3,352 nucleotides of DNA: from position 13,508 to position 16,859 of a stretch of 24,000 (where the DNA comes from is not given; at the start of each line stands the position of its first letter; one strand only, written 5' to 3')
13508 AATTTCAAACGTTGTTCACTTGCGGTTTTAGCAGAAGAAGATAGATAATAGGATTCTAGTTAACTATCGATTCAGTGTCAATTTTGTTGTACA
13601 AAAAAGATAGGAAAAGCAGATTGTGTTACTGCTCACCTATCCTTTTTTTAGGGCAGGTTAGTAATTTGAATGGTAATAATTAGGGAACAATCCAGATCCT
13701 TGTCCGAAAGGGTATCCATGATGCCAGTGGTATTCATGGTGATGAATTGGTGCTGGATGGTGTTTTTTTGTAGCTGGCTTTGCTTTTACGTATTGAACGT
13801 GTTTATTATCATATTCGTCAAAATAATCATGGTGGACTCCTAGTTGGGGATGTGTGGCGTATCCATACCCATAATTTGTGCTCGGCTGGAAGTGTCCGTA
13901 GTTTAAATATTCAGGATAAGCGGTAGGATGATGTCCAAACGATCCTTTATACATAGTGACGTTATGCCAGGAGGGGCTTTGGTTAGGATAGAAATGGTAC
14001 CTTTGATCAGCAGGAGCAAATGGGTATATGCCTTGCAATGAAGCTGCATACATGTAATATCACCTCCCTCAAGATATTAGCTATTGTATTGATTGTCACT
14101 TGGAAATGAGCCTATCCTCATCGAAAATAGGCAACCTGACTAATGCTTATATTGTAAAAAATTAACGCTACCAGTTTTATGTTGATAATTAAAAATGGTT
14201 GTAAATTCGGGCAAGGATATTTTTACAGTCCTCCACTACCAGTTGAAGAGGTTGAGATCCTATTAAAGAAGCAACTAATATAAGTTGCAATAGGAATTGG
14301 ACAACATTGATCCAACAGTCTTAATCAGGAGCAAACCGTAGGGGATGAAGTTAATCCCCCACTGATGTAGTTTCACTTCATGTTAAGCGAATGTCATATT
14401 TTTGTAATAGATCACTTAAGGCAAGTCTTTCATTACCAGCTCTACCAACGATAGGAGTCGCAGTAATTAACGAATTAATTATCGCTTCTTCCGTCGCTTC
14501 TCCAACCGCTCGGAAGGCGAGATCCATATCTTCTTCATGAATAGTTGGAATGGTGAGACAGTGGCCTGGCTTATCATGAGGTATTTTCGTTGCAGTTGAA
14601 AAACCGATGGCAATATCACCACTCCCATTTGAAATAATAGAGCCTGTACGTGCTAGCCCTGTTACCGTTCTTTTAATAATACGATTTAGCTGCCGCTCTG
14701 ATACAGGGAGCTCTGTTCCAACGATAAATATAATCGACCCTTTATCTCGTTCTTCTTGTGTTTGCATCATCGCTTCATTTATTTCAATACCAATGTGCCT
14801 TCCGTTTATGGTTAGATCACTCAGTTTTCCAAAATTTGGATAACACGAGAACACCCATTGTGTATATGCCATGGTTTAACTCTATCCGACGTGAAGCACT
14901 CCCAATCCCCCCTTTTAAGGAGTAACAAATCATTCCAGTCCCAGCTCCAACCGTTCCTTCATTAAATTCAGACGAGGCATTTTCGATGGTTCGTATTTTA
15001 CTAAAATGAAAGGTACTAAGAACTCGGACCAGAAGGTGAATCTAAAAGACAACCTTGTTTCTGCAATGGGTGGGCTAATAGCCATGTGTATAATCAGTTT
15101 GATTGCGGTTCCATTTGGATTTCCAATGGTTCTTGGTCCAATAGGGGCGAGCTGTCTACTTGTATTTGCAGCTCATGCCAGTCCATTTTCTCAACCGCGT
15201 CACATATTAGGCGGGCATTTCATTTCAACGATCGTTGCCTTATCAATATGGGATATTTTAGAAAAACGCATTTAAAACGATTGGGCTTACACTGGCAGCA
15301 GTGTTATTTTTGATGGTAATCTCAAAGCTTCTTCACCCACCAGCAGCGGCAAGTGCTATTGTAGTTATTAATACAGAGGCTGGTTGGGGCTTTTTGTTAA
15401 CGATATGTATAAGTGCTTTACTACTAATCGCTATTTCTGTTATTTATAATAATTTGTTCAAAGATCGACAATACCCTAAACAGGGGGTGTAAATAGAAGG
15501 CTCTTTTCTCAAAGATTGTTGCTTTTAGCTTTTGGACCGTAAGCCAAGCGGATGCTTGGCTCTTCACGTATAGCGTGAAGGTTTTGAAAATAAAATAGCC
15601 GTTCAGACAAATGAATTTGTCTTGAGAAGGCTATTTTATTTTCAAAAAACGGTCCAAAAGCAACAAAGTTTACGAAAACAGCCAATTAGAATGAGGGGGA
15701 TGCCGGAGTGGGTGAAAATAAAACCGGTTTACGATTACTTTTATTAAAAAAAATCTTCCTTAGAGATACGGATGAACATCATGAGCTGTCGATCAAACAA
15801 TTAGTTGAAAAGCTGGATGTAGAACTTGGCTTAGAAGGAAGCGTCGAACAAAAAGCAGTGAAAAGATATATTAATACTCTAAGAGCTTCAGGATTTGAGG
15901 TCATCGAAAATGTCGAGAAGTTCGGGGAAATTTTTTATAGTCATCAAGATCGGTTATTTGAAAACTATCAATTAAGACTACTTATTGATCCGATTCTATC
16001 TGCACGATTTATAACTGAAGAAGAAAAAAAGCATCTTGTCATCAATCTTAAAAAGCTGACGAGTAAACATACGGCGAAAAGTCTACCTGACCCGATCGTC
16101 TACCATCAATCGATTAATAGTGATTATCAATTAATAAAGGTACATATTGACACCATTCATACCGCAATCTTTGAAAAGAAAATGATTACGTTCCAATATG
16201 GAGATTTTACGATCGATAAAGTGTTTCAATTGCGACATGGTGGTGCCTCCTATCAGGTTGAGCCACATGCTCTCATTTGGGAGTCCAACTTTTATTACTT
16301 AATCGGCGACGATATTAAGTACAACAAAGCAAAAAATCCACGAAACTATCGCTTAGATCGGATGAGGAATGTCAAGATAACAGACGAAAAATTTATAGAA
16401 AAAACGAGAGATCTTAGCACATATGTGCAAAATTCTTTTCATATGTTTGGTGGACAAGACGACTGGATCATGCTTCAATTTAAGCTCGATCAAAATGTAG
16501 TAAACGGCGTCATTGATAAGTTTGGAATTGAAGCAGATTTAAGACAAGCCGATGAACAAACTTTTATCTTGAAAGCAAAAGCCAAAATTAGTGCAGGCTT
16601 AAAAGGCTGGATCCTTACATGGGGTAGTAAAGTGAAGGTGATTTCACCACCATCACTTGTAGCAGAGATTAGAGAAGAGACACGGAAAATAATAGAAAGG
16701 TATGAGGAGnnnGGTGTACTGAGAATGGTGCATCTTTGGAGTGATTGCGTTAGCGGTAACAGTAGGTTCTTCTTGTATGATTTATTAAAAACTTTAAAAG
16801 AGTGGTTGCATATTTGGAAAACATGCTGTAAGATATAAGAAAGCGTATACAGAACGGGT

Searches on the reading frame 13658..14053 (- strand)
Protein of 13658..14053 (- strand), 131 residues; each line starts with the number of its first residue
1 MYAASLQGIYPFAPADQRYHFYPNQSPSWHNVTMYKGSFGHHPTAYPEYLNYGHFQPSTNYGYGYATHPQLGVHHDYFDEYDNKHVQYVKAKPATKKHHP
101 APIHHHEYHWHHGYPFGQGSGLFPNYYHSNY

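Call 3: search_protein_families(library=pfam, proteins=[window:13658-14053:-], max_evalue=1)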
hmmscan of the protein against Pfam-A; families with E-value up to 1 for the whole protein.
window:13658-14053:- (131 aa): 0 families

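Call 4: search_protein_families(library=ncbifam, proteins=[window:13658-14053:-], max_evalue=1)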
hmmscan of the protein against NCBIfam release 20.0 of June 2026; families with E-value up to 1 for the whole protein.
window:13658-14053:- (131 aa): 0 families

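Call 52: find_homologous_proteins(query=window:13658-14053:-, max_evalue=0.001)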
Query window:13658-14053:- (131 aa): 3 proteins with E <= 0.001 among 4 candidates.
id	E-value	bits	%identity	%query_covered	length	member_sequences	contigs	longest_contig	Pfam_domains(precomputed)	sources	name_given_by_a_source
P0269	2.3e-84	299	100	100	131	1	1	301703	-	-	-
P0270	1.9e-23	101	49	100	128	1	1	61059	-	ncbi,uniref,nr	ncbi:hypothetical protein [Alkalihalobacterium elongatum]|uniref:hypothetical protein n=1 Tax=Alkali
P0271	4.5e-22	97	47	100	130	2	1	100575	-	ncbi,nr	ncbi:hypothetical protein BTR23_14715 [Alkalihalophilus pseudofirmus]|nr:hypothetical protein BTR23_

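Call 76: search_protein_families(library=phrogs, proteins=[window:13658-14053:-], max_evalue=0.01)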
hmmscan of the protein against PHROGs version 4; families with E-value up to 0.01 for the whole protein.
window:13658-14053:- (131 aa): 0 families

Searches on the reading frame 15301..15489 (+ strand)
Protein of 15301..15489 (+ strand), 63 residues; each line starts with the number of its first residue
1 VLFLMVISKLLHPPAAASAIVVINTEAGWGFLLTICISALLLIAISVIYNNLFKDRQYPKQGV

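Call 81: search_protein_families(library=pfam, proteins=[window:15301-15489:+], max_evalue=0.01)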
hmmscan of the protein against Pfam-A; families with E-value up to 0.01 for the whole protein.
window:15301-15489:+ (63 aa): 1 family
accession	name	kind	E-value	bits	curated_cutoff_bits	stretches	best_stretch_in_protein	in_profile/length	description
PF04982.19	TM_HPP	-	5.2e-14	52.6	27.2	1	2-59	95-157/157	HPP, transmembrane region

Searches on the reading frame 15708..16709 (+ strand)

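Call 66: search_protein_families(library=pfam, proteins=[window:15708-16709:+], max_evalue=0.00001)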
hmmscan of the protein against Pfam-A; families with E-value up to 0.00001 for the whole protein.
window:15708-16709:+ (334 aa): 2 families
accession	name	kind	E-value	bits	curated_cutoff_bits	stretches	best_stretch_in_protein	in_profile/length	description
PF13280.12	WYL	-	9.8e-10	38.7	21.8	1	146-224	2-70/70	WYL domain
PF25583.1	WCX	-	7.7e-09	36.2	23.9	1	259-328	8-75/76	WCX domain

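Call 75: search_protein_families(library=padloc, proteins=[window:15708-16709:+], max_evalue=0.001)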
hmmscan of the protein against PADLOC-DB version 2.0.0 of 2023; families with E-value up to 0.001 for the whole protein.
window:15708-16709:+ (334 aa): 3 families
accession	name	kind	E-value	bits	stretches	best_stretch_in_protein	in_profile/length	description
PDLC01652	WYL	-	6.1e-31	105.9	1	128-328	4-161/162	"CAS-I,CAS-II,CAS-III,CAS-IV,CAS-V,CAS-VI; associated_signaling"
PDLC01457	WYL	-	1.1e-12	46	1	25-317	17-229/229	"CAS-I,CAS-II,CAS-III,CAS-IV,CAS-V,CAS-VI; associated_signaling"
PDLC01766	Cas3c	-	3.2e-11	40.2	1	112-332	107-316/1009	-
